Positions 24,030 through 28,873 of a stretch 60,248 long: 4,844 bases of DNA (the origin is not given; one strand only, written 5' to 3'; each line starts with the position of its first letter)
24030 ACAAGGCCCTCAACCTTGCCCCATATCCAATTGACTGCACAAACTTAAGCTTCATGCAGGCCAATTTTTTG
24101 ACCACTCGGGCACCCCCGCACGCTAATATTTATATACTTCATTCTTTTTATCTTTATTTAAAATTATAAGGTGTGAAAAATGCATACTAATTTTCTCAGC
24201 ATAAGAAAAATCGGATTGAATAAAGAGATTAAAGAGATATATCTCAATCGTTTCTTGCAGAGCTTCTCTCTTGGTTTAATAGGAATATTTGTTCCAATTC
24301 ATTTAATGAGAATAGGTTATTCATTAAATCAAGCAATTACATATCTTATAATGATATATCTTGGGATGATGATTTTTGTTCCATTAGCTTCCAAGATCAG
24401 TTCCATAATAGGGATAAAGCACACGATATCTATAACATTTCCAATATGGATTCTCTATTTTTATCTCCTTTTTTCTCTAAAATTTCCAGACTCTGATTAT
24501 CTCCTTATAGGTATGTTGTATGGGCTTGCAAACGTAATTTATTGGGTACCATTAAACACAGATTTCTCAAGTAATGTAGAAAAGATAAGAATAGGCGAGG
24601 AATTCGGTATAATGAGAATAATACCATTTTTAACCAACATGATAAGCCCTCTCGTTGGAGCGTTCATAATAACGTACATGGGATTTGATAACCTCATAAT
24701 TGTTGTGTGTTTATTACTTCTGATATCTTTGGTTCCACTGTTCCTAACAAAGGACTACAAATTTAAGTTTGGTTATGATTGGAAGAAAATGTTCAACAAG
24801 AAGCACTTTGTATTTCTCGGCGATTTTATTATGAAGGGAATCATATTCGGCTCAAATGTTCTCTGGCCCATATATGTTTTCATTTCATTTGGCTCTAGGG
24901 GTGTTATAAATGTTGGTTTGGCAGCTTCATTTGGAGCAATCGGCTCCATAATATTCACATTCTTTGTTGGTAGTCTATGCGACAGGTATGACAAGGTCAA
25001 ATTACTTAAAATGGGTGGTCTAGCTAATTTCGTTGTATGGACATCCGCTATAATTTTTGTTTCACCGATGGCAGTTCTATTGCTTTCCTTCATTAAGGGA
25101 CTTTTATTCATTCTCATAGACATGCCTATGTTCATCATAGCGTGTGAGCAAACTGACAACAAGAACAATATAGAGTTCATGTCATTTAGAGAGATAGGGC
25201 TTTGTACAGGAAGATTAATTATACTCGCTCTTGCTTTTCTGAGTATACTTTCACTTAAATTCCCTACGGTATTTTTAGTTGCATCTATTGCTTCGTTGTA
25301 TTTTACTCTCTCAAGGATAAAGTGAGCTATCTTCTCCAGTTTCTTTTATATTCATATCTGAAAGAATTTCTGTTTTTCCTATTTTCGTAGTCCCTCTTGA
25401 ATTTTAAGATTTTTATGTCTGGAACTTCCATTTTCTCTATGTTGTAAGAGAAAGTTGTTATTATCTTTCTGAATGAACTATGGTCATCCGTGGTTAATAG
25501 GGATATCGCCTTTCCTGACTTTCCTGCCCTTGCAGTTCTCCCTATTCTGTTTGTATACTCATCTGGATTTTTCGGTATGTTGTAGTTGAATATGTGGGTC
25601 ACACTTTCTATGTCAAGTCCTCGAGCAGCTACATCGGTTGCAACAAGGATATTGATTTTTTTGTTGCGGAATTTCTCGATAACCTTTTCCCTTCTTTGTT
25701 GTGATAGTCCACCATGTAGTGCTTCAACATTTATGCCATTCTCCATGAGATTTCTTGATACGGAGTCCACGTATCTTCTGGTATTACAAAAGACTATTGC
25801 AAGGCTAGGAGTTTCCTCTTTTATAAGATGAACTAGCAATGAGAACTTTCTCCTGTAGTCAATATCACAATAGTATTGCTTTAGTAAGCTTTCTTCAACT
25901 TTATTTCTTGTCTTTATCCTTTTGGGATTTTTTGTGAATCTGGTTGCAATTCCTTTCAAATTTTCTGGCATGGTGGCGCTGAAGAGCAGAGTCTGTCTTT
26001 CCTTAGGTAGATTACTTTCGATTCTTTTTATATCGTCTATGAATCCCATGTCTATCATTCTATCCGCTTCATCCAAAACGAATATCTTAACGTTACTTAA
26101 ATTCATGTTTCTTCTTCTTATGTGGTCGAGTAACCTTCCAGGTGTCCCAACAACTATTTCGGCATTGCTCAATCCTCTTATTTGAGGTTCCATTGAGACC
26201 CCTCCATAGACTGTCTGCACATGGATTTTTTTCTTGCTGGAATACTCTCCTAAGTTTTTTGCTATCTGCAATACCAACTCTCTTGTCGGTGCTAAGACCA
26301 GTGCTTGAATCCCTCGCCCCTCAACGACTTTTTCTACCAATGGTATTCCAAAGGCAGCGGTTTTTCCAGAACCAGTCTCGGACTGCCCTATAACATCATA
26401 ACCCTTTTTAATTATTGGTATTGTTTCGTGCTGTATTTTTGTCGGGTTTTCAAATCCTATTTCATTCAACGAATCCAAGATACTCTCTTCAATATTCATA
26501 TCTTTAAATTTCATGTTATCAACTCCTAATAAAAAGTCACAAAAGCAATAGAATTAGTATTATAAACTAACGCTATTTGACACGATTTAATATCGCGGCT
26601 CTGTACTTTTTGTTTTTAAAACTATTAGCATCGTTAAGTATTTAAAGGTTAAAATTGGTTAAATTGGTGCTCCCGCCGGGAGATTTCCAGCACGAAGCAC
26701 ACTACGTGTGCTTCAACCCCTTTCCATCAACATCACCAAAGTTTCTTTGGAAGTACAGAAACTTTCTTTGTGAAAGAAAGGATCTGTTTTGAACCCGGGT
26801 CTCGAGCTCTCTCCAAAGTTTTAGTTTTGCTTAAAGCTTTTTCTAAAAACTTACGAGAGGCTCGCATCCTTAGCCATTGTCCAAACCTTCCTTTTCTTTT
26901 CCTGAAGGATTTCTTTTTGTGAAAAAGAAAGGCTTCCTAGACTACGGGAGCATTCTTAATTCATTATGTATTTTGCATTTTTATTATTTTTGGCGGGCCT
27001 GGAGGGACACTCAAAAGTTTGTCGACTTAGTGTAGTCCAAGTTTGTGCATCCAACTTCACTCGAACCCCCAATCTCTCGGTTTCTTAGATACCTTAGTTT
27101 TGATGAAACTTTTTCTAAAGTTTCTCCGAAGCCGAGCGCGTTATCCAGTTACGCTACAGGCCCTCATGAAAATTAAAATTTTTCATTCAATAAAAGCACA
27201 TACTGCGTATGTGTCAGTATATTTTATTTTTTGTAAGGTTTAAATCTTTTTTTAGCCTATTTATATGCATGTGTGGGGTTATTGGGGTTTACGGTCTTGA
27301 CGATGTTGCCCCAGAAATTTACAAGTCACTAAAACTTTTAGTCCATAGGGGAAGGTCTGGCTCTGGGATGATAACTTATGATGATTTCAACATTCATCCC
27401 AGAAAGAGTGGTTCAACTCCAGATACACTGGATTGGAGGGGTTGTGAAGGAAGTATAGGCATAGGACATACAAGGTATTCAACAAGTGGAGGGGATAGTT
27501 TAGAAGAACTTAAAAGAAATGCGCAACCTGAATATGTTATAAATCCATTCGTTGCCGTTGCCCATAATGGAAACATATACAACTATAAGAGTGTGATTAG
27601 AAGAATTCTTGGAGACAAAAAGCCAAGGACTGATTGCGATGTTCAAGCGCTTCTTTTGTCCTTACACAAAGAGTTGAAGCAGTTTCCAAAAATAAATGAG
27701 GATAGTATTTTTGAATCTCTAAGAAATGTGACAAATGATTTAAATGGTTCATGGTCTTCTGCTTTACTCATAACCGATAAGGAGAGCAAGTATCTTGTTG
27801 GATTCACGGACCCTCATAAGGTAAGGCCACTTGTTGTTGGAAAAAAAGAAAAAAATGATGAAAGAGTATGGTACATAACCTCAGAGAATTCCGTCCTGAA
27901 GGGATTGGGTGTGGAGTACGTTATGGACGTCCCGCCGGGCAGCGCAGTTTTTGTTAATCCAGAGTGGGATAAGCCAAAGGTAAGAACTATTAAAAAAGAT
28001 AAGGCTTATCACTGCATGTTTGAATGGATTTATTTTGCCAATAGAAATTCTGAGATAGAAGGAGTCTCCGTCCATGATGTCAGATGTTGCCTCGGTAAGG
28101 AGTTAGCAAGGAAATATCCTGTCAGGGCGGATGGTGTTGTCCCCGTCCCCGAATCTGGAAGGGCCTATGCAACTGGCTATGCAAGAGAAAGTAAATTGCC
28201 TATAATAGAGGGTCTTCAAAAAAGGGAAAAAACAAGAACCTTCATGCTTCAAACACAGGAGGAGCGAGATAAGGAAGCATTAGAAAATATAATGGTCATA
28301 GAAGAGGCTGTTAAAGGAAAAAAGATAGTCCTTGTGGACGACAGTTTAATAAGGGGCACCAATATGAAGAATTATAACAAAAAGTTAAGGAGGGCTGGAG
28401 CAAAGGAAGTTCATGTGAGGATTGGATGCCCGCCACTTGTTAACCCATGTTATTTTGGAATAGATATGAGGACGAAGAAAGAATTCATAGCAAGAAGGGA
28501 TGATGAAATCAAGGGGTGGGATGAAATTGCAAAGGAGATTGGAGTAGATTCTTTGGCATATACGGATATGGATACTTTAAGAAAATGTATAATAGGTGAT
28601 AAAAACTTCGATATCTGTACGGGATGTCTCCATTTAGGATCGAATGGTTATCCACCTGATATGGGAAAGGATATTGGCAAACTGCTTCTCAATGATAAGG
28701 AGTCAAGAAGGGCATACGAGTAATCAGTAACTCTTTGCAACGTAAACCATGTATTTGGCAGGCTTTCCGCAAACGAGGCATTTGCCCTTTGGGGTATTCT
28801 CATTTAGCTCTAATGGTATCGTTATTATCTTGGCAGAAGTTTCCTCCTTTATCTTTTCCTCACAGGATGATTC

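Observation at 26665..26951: tRNA-Glu(CUC) with three introns including a ~106-nt T-loop intron (gene 287 nt for a 78-nt tRNA)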

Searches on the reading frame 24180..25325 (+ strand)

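Call 11: search_protein_families(library=pfam, proteins=[window:24180-25325:+])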
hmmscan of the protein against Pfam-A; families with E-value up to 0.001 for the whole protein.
window:24180-25325:+ (381 aa): 1 family
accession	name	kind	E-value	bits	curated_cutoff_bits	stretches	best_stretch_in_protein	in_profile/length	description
PF07690.21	MFS_1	-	2.3e-22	79.8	33.4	2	21-322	2-320/347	Major Facilitator Superfamily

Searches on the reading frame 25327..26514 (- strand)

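Call 11: search_protein_families(library=pfam, proteins=[window:25327-26514:-])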
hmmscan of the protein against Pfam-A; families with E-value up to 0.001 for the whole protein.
window:25327-26514:- (395 aa): 3 families
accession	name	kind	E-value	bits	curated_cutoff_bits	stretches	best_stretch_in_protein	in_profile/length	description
PF00270.35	DEAD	-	2.2e-54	184.1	26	1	25-187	1-165/167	DEAD/DEAH box helicase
PF00271.37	Helicase_C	-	1.3e-34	119.2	23.5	1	223-331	2-110/110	Helicase conserved C-terminal domain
PF04851.21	ResIII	-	4.6e-10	40.1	22.5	1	38-183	23-163/164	Type III restriction enzyme, res subunit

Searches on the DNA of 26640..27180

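Call 72: search_rna_families(source=window, start=26640, end=27180, threshold=evalue, max_evalue=10, show_alignments=3)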
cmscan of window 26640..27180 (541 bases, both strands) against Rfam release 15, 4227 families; matches with E-value up to 10: 2.
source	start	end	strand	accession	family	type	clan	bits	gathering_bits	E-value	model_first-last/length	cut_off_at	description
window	26867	27031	+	RF01909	CDKN2B-AS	Gene; lncRNA;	-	18.4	80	0.62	1-150/150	no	CDKN2B antisense RNA 1 intronic convserved region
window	26875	26960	+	RF01859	Phe_leader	Cis-reg; leader;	-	17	55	3.8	1-125/125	no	Phenylalanine leader peptide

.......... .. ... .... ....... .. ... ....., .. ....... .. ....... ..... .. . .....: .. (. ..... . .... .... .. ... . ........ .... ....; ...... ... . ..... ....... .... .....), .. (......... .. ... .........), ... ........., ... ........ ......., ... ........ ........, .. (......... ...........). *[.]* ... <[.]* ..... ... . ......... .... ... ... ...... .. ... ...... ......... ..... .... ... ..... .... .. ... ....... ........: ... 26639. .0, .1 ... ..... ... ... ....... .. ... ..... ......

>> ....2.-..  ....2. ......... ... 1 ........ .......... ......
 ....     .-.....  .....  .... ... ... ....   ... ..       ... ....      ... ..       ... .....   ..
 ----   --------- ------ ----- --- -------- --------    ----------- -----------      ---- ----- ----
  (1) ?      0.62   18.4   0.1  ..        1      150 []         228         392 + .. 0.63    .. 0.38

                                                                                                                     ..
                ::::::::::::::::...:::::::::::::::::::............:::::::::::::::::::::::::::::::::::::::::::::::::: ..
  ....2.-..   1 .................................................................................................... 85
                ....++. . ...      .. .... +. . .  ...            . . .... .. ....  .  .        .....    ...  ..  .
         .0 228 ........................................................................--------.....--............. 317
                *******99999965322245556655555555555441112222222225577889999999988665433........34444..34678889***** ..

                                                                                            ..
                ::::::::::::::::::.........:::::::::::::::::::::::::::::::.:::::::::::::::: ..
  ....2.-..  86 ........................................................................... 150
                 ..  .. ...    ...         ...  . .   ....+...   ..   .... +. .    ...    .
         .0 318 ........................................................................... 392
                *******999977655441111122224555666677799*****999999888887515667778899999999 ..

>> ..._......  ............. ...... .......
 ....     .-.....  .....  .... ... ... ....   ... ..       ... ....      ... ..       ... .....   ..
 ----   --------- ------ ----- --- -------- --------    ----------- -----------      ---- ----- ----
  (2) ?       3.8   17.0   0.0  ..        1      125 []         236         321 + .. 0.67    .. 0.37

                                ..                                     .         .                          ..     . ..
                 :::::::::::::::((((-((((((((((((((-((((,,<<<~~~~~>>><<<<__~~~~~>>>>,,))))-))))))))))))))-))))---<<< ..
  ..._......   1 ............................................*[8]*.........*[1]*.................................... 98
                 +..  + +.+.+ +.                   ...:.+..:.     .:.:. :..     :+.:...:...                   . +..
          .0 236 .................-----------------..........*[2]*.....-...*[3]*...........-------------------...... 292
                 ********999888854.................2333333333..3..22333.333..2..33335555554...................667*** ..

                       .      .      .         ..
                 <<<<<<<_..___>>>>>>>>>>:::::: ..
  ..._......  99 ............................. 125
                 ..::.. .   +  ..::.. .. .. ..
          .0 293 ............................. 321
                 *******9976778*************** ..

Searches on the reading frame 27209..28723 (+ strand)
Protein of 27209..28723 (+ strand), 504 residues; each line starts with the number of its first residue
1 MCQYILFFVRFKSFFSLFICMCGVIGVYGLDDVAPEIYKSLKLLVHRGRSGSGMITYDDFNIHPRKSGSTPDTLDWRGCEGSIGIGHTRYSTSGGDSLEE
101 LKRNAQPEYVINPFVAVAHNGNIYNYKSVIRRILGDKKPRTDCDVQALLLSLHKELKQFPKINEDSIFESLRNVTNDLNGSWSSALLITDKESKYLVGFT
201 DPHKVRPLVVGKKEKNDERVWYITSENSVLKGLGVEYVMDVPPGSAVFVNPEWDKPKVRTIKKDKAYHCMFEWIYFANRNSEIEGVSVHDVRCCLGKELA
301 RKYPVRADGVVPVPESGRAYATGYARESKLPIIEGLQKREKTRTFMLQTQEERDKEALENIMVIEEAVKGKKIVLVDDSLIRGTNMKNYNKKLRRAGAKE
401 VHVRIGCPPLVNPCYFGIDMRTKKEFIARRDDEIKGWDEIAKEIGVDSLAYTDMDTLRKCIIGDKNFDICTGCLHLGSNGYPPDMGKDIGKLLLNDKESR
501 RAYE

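Call 11: search_protein_families(library=pfam, proteins=[window:27209-28723:+])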
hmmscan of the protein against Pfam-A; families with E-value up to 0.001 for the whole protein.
window:27209-28723:+ (504 aa): 3 families
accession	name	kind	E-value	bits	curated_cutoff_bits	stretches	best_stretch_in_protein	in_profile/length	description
PF13537.11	GATase_7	-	1.6e-08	35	25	1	101-230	9-121/123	Glutamine amidotransferase domain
PF13522.11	GATase_6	-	3.7e-07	30.7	27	1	79-214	8-122/130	Glutamine amidotransferase domain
PF00156.33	Pribosyltran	-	6.5e-05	22.7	26.3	1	303-403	26-120/158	Phosphoribosyl transferase domain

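Call 12: find_encoding_contigs(protein=window:27209-28723:+, flank=3000, max_places=6)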
Protein window:27209-28723:+ (504 aa): 1 contig read that carries it; 1 place shown.
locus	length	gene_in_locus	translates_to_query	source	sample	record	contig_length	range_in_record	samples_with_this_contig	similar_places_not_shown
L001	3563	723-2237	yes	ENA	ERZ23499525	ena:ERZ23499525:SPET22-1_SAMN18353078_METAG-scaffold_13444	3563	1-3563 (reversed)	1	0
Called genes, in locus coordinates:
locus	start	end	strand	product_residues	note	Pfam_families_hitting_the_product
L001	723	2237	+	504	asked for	PF13522:GATase_6 (weak), PF13537:GATase_7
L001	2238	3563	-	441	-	?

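Call 15: find_related_loci(query=window:27209-28723:+, collection=genome_contigs, flank=6000)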
Query window:27209-28723:+ (504 aa) in genome_contigs; peptide patterns used: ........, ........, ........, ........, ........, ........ (x = any residue, [..] = any of these).
82 stretches matched a pattern; 5 encode a relative of the query (tblastn E <= 1e-3); 5 distinct loci.
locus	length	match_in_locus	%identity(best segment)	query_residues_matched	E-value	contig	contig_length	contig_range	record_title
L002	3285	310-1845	57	1-504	0e+0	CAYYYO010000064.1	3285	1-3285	MAG TPA_asm: uncultured archaeon isolate binchicken_co256_318 genome assembly, contig: NODE_101481_length_3285_cov_8.565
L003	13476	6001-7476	51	19-504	1e-156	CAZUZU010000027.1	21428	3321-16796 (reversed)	MAG TPA_asm: uncultured archaeon isolate SRP141376_co1_330 genome assembly, contig: NODE_5281_length_21428_cov_3.990642,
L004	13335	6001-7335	34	3-475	2e-76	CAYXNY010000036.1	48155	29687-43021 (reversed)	MAG TPA_asm: Candidatus Micrarchaeota archaeon isolate SRP231805_co4_95 genome assembly, contig: k141_213059, whole geno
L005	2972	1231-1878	26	8-221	2e-9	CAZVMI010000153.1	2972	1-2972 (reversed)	MAG TPA_asm: uncultured Candidatus Bathyarchaeia archaeon isolate binchicken_co333_214 genome assembly, contig: NODE_294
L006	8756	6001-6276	33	111-196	6e-6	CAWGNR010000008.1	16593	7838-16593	MAG: uncultured Chloroflexia bacterium isolate MFD05684.bin.1.47 genome assembly, contig: contig_26629, whole genome sho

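Call 22: find_homologous_proteins(query=window:27209-28723:+, max_evalue=1e-60)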
Query window:27209-28723:+ (504 aa): 2500 proteins with E <= 1e-60 among 8000 candidates; the best 120 are listed.
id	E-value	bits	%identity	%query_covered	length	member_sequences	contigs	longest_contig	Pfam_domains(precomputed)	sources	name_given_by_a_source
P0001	0.0e+0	1176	100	100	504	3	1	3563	PF13522.12,PF13537.12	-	-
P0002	8.9e-188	643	58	96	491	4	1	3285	PF13522.12,PF13537.12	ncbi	-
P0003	2.7e-167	576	55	96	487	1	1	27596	PF13522.12,PF13537.12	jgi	jgi:amidophosphoribosyltransferase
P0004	7.3e-166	571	54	96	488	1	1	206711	PF13522.12,PF13537.12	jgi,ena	-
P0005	8.6e-166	571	54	96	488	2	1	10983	PF13522.12,PF13537.12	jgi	jgi:amidophosphoribosyltransferase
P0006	8.9e-165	567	54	96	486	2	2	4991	PF13522.12,PF13537.12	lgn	-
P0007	5.3e-164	565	53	96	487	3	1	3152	PF13522.12,PF13537.12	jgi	jgi:amidophosphoribosyltransferase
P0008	2.0e-160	553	52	96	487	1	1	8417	PF13522.12,PF13537.12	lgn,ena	-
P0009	2.8e-160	553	53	96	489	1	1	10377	PF13537.12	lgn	-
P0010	2.9e-160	553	53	96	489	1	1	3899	PF00156.34,PF13522.12,PF13537.12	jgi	jgi:amidophosphoribosyltransferase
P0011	1.1e-159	551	53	96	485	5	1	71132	PF13522.12,PF13537.12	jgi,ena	-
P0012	3.1e-159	549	52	96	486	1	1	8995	PF13522.12,PF13537.12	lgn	-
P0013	1.7e-157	543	52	96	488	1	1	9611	PF13522.12,PF13537.12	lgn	-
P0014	2.7e-156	539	51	96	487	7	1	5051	PF13522.12,PF13537.12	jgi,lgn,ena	jgi:amidophosphoribosyltransferase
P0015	1.9e-154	533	51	96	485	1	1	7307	PF13522.12,PF13537.12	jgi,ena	-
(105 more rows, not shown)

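Call 23: find_encoding_contigs(protein=P0004, flank=6000, max_places=2)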
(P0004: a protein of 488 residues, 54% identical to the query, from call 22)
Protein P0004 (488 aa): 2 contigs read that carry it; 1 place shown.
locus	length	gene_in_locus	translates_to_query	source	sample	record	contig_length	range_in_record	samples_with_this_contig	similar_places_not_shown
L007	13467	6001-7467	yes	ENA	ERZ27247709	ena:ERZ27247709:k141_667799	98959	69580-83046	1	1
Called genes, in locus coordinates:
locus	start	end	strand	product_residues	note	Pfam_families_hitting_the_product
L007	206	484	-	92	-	-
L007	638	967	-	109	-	PF24608:PDDEXK_15 (weak), PF01870:Hjc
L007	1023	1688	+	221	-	-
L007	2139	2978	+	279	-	PF06550:SPP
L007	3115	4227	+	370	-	-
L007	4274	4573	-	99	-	-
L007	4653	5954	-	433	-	PF02844:GARS_N, PF01071:GARS_A, PF02655:ATP-grasp_3 (faint), PF02786:CPSase_L_D2 (weak), PF02222:ATP-grasp (weak), PF02843:GARS_C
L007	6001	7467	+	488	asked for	PF13522:GATase_6 (weak), PF13537:GATase_7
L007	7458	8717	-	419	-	PF01336:tRNA_anti-codon, PF00152:tRNA-synt_2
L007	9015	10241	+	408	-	-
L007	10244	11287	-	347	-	-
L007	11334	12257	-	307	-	-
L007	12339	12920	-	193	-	-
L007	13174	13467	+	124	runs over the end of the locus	-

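Call 24: find_encoding_contigs(protein=P0003, flank=6000, max_places=2)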
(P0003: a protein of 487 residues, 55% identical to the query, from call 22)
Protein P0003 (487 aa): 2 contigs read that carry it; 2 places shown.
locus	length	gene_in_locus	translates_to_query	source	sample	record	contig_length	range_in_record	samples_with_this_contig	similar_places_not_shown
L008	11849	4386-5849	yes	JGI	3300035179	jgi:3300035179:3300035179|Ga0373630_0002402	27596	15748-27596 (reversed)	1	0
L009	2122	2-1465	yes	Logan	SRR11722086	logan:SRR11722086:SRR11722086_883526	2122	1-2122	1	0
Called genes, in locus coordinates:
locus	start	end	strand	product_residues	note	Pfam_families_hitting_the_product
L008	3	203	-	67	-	?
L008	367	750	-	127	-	-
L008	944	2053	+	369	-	-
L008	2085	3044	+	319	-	PF01913:FTR, PF02741:FTR_C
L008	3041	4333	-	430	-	PF02844:GARS_N, PF01071:GARS_A, PF02786:CPSase_L_D2 (weak), PF08443:RimK (weak), PF02222:ATP-grasp (weak), PF02843:GARS_C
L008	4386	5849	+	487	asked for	PF13522:GATase_6 (weak), PF13537:GATase_7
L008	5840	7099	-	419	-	PF01336:tRNA_anti-codon, PF00152:tRNA-synt_2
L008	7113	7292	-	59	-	-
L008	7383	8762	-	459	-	-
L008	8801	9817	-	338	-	-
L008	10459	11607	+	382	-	PF00091:Tubulin, PF12327:FtsZ_C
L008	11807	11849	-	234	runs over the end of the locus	-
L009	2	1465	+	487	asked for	PF13522:GATase_6 (weak), PF13537:GATase_7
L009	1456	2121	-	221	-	?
